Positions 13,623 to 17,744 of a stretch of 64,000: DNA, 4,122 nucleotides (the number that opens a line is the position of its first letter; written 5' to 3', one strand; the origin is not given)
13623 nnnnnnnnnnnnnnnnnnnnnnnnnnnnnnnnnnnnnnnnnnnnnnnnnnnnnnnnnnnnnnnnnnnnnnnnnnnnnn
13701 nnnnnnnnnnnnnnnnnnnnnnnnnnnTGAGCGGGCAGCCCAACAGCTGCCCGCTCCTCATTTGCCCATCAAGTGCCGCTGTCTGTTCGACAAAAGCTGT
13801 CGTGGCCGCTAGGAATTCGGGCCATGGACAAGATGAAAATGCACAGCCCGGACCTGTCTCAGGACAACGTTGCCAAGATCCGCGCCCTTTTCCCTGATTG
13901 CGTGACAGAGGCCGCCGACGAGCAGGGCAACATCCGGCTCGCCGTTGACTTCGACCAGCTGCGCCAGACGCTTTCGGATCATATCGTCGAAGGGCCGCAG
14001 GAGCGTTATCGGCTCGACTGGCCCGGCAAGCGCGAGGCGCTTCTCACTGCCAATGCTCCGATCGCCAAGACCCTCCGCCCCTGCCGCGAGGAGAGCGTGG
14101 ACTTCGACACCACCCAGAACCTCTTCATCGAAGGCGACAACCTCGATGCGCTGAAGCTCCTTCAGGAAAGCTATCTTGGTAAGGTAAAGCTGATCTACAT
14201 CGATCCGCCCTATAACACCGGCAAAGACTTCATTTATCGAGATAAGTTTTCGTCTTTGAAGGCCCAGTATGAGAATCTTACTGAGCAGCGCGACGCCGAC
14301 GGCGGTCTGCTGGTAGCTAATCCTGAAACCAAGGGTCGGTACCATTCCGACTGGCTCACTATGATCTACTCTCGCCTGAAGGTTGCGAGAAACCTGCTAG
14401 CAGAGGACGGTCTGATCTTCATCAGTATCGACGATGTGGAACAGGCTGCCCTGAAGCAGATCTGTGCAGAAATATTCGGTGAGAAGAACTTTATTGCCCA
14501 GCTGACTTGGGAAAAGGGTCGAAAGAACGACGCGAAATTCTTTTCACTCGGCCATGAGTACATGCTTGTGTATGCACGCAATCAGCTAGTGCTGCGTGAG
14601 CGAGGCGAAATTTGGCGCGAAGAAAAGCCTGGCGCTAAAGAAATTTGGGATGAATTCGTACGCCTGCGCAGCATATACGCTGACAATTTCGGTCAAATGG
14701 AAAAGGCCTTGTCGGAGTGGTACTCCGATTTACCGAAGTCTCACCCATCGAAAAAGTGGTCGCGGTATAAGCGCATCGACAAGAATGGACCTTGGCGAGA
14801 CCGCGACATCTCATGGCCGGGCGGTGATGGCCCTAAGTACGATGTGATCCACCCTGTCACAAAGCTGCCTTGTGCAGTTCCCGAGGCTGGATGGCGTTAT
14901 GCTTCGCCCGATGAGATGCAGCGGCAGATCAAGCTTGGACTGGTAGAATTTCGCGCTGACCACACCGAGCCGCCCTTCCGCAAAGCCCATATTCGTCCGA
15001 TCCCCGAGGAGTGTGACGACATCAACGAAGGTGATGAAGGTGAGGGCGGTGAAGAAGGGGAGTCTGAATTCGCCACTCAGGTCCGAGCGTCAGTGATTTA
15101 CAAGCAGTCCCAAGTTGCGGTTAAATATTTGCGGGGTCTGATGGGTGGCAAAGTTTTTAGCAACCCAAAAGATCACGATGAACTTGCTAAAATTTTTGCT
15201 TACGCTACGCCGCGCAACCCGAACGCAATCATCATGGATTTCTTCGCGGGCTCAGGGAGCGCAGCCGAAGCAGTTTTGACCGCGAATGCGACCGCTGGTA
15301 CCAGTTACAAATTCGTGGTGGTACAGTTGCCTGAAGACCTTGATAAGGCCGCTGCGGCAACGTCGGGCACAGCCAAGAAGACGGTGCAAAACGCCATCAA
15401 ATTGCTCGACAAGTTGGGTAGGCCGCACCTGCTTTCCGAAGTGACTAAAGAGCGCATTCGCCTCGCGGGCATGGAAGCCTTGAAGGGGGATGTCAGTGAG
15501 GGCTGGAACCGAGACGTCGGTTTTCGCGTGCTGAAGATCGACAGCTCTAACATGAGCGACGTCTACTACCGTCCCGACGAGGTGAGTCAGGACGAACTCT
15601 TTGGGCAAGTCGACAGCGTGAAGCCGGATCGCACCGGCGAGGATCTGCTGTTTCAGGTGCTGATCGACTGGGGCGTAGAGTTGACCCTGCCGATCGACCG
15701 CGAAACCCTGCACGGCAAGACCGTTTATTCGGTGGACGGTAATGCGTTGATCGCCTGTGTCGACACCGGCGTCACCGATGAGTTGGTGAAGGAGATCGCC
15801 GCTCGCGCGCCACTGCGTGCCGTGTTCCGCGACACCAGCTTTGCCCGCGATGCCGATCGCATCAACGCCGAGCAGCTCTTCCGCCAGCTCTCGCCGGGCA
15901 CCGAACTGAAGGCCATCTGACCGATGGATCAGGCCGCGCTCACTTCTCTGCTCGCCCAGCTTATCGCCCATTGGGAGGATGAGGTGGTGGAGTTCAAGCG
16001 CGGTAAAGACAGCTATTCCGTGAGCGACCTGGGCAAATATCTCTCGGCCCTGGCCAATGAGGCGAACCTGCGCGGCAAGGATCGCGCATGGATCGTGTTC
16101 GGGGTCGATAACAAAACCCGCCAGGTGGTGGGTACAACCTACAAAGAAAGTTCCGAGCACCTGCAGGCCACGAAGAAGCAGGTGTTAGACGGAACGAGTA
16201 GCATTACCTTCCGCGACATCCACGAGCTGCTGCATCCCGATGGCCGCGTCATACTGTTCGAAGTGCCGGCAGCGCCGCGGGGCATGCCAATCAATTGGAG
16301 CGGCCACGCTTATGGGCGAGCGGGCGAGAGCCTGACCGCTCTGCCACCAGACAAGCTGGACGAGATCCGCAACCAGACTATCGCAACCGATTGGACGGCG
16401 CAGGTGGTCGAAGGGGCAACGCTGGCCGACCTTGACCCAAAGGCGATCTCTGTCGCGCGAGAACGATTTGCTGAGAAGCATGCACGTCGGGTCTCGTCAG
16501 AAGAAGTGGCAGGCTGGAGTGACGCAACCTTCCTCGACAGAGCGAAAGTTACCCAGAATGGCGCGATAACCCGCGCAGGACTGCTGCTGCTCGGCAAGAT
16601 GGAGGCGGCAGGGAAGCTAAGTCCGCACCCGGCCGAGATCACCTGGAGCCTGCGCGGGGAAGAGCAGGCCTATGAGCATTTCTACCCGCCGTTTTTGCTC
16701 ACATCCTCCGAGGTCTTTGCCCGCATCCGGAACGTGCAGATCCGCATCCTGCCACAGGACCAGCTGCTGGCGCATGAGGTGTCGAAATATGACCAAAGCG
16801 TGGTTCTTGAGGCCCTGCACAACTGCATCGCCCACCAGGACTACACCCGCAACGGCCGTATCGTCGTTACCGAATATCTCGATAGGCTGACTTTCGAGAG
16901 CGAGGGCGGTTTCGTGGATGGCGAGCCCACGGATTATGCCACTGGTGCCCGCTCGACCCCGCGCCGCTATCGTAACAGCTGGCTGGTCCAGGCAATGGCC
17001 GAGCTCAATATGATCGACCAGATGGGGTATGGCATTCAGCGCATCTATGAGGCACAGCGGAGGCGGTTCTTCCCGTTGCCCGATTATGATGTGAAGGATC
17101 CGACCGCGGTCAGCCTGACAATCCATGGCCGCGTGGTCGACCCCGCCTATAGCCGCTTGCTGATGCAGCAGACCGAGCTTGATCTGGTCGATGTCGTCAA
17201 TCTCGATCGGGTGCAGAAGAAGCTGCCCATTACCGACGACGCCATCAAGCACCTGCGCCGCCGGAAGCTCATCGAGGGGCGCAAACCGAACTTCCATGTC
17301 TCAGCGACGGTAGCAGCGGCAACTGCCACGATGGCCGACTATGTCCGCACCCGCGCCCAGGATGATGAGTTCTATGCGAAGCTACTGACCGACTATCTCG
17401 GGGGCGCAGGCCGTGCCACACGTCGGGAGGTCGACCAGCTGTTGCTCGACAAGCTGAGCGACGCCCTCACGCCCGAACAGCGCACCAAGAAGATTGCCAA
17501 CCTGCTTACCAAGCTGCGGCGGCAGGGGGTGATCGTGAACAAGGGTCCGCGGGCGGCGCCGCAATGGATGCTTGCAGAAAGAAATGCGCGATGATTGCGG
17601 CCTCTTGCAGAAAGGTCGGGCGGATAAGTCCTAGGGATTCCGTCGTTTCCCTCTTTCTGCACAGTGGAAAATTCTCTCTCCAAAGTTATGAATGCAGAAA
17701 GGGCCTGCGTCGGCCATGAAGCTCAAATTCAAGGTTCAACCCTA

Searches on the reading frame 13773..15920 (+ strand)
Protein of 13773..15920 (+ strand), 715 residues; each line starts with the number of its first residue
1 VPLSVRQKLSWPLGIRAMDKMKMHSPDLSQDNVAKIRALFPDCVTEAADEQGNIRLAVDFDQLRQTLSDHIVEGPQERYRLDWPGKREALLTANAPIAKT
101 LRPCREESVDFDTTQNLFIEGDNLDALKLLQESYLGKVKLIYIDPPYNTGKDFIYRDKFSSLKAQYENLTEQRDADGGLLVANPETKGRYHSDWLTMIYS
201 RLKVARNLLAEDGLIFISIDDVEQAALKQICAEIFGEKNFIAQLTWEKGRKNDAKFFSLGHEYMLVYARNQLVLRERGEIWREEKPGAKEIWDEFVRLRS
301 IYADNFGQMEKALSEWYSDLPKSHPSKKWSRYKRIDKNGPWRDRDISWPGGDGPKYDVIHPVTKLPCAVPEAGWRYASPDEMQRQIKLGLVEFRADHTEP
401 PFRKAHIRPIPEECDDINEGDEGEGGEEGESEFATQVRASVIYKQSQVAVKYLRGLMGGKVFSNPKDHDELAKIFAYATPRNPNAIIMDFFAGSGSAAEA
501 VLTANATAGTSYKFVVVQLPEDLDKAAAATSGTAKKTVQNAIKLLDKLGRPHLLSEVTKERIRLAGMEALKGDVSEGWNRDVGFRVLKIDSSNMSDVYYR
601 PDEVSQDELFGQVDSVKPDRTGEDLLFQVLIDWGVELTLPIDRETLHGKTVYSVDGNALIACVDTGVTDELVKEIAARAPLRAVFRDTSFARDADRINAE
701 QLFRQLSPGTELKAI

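Call 4: search_protein_families(library=pfam, proteins=[window:13773-15920:+], max_evalue=0.01)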
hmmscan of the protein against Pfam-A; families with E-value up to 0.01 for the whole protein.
window:13773-15920:+ (715 aa): 2 families
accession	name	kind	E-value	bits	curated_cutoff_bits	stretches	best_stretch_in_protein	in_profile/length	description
PF01555.25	N6_N4_Mtase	-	1e-21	78.4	26.7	1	138-504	1-202/221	DNA methylase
PF03602.21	Cons_hypoth95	-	0.0012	19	24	0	125-162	103-136/182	Conserved hypothetical protein 95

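Call 5: search_protein_families(library=padloc, proteins=[window:13773-15920:+], max_evalue=0.01)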
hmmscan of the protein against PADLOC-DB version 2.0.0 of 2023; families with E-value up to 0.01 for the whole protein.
window:13773-15920:+ (715 aa): 24 families
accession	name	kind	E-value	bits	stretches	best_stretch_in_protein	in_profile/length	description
PDLC03634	MTase_III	-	2.3e-215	715.2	1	18-713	2-619/621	Type III methyltransferase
PDLC03641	MTase_III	-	2.8e-85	285.2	1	33-592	19-500/657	Type III methyltransferase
PDLC03637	MTase_III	-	3e-68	228.7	2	16-271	34-265/513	Type III methyltransferase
PDLC03644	MTase_III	-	5.3e-66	221.5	1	81-538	4-397/542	Type III methyltransferase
PDLC03640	MTase_III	-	1.2e-49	167.3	1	114-526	42-438/654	Type III methyltransferase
PDLC03636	MTase_III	-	8e-43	145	2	190-271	92-175/575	Type III methyltransferase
PDLC03642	MTase_III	-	1.1e-42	144.4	2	88-275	56-222/528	Type III methyltransferase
PDLC03635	MTase_III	-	2.5e-35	120.3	2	191-277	265-358/708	Type III methyltransferase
PDLC03639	MTase_III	-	2.8e-29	99.9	3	113-161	85-134/639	Type III methyltransferase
PDLC03646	MTase_III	-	6.7e-27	91.7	2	191-527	518-832/1057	Type III methyltransferase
PDLC03278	MTase_II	-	6.7e-26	89.6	2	191-272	43-124/390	Type II methyltransferase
PDLC03354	MTase_II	-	3.6e-25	86.8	1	78-271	24-208/425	Type II methyltransferase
PDLC03643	MTase_III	-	4.4e-25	86.7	2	445-526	193-273/465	Type III methyltransferase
PDLC03638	MTase_III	-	2.9e-23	80.1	2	191-268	428-509/816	Type III methyltransferase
PDLC03300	MTase_II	-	2.6e-17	60.8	1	114-270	10-163/302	Type II methyltransferase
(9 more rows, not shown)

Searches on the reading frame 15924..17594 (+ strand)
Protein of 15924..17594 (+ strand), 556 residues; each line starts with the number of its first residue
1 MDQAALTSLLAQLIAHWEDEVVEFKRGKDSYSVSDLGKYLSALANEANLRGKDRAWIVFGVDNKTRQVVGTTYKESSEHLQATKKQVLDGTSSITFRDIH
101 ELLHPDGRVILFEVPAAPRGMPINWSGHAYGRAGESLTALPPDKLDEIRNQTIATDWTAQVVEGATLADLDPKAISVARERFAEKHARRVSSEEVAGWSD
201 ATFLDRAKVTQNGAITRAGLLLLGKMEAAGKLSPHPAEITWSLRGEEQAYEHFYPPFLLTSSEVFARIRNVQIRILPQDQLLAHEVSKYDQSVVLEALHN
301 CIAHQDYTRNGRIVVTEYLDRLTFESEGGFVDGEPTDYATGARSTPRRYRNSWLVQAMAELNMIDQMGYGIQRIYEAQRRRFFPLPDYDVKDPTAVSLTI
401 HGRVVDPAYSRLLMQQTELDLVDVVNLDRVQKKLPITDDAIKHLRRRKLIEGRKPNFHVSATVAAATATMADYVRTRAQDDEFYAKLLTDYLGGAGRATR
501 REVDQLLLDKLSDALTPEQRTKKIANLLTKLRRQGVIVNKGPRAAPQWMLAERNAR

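Call 4: search_protein_families(library=pfam, proteins=[window:15924-17594:+], max_evalue=0.01)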
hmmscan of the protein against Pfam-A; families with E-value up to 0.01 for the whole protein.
window:15924-17594:+ (556 aa): 2 families
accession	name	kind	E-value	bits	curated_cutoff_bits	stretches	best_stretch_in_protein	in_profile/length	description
PF04326.19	SLFN_AlbA_2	-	5.5e-14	53.2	25.3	1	18-138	1-115/118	Schlafen, AlbA_2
PF13749.12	HATPase_c_4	-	1.5e-11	44.5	26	1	312-399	3-88/89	Putative ATP-dependent DNA helicase recG C-terminal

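Call 5: search_protein_families(library=padloc, proteins=[window:15924-17594:+], max_evalue=0.01)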
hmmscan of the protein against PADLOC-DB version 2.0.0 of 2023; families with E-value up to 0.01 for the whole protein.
window:15924-17594:+ (556 aa): 4 families
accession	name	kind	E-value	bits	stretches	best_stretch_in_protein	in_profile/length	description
PDLC02394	pAgo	-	4.5e-07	26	1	287-398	313-434/1121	-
PDLC02402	Aga_SIR2-PNTD1-PNTD2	-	3.1e-06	23.6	1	159-333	313-486/876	Class I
PDLC02418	Aga_SIR2-Kinase-PNTD1-PNTD2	-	0.00011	18.6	1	282-332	313-363/756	Class I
PDLC05032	PDC-S50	-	0.0028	14.8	1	5-76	4-72/387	-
